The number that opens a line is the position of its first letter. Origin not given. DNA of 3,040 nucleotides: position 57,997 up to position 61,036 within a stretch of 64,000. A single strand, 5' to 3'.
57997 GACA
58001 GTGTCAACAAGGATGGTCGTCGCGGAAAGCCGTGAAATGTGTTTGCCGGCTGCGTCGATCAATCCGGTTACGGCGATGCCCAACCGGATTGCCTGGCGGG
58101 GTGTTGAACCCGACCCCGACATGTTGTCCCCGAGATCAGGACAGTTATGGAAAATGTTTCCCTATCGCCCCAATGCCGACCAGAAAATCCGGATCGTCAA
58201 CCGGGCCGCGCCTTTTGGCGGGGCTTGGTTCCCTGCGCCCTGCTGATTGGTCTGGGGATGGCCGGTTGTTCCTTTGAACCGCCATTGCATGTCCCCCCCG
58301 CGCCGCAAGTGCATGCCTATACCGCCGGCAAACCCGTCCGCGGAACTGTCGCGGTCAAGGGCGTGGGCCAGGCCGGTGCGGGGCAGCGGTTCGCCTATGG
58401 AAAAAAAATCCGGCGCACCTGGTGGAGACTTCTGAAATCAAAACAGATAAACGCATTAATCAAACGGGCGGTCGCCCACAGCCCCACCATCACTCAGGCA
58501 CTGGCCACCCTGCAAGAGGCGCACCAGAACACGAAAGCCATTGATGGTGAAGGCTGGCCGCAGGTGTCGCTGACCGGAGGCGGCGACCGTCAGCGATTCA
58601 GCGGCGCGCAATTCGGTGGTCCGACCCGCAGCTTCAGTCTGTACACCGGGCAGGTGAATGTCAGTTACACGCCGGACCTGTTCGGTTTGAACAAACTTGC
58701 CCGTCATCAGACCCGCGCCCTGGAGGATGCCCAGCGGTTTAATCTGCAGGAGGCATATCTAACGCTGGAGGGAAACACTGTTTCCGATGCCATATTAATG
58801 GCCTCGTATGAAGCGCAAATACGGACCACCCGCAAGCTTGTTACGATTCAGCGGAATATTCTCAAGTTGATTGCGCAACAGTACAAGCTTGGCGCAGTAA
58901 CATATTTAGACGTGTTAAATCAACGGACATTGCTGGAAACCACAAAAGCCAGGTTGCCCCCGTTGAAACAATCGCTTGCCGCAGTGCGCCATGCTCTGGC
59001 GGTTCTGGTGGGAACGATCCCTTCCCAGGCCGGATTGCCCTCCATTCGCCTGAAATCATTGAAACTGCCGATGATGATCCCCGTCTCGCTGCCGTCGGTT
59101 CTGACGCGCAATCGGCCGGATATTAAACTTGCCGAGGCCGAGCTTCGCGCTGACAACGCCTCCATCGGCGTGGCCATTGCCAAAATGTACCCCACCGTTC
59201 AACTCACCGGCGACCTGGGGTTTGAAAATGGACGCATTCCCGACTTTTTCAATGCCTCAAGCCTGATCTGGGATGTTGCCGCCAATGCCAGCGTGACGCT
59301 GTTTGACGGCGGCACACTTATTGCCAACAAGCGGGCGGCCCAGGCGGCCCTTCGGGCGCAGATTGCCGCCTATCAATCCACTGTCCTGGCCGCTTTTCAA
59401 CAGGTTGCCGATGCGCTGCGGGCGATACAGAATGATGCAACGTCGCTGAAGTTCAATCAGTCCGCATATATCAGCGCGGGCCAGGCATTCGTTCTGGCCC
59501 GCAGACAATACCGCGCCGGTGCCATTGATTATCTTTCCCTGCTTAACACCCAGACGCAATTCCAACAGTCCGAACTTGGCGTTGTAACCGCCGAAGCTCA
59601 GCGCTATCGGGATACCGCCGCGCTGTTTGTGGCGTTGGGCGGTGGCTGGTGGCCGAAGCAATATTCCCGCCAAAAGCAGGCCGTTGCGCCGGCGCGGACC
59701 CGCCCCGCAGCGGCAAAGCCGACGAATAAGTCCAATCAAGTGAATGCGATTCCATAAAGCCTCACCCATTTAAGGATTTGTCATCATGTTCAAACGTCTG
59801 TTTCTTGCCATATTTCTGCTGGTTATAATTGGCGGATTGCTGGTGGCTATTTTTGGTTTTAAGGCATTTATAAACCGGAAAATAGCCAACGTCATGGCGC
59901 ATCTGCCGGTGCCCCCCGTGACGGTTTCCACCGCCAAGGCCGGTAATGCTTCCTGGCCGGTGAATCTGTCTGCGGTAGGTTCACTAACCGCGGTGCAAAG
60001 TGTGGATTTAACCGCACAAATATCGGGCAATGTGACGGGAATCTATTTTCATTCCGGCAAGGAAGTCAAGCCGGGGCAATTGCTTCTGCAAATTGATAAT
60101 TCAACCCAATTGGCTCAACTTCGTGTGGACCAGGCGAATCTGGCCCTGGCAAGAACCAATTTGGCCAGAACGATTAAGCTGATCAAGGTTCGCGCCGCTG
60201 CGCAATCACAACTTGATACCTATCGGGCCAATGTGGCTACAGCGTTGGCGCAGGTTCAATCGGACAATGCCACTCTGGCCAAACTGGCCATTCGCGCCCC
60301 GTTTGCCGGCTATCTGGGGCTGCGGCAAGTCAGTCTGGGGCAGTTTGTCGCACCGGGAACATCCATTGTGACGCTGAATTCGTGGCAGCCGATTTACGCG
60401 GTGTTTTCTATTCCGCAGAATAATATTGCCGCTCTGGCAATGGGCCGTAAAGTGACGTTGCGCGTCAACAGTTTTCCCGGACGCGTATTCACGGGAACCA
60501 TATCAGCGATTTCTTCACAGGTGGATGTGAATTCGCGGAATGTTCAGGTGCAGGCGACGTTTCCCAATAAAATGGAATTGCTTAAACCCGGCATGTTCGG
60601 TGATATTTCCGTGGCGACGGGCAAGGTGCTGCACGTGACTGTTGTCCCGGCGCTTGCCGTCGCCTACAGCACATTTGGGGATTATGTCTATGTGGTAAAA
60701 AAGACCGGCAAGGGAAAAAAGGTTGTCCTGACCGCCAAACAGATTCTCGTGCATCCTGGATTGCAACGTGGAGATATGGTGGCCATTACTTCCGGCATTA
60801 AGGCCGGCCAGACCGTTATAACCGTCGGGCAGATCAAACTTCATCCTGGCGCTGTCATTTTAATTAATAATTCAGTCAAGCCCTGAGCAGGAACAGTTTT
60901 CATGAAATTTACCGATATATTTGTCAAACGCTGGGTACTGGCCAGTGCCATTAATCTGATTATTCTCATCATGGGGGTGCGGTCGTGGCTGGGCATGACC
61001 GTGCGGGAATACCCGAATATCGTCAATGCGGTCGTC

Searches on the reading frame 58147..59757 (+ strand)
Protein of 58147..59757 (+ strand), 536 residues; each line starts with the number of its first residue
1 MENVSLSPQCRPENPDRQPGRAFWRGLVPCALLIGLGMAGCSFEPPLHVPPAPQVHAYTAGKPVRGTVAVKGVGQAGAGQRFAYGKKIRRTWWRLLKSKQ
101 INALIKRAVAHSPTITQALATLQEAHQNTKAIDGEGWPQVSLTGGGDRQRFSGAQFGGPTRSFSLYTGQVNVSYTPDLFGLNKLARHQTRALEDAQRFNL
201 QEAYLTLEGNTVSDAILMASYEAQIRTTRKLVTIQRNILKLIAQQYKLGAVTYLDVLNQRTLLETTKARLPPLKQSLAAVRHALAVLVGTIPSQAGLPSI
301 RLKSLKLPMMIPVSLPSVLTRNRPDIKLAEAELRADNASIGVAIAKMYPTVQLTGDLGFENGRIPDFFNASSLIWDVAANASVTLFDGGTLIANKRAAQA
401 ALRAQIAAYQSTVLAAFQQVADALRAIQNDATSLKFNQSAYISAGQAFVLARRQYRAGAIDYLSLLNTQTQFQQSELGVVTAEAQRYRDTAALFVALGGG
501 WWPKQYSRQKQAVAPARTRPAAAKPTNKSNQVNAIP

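Call 82: search_protein_families(library=pfam, proteins=[window:58147-59757:+], max_evalue=0.00001)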
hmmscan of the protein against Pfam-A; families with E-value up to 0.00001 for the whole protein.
window:58147-59757:+ (536 aa): 1 family
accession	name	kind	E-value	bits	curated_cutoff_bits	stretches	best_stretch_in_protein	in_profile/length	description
PF02321.23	OEP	-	6.4e-45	153.7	22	2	322-498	11-187/187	Outer membrane efflux protein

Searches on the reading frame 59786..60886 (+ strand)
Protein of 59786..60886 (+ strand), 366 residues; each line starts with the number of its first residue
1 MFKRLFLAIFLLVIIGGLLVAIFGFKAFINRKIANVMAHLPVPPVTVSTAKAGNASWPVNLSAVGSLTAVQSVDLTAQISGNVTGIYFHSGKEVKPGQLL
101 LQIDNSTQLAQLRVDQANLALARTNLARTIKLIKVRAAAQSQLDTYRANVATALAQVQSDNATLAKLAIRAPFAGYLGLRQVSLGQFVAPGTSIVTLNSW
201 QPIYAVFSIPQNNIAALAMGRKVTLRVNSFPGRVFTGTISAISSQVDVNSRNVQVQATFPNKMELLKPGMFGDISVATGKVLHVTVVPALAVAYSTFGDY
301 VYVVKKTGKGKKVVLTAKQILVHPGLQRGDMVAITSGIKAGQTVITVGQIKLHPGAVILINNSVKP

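Call 82: search_protein_families(library=pfam, proteins=[window:59786-60886:+], max_evalue=0.00001)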
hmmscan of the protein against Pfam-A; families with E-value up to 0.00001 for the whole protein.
window:59786-60886:+ (366 aa): 3 families
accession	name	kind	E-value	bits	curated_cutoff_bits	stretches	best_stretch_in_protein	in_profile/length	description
PF16576.10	HlyD_D23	-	1.7e-30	106.3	30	1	72-271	19-213/214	Barrel-sandwich domain of CusB or HlyD membrane-fusion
PF13437.12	HlyD_3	-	1.1e-16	62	22.2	1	169-269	2-106/106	HlyD family secretion protein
PF13533.13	Biotin_lipoyl_2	-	8.3e-06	26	29.8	0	75-104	3-32/32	Biotin-lipoyl like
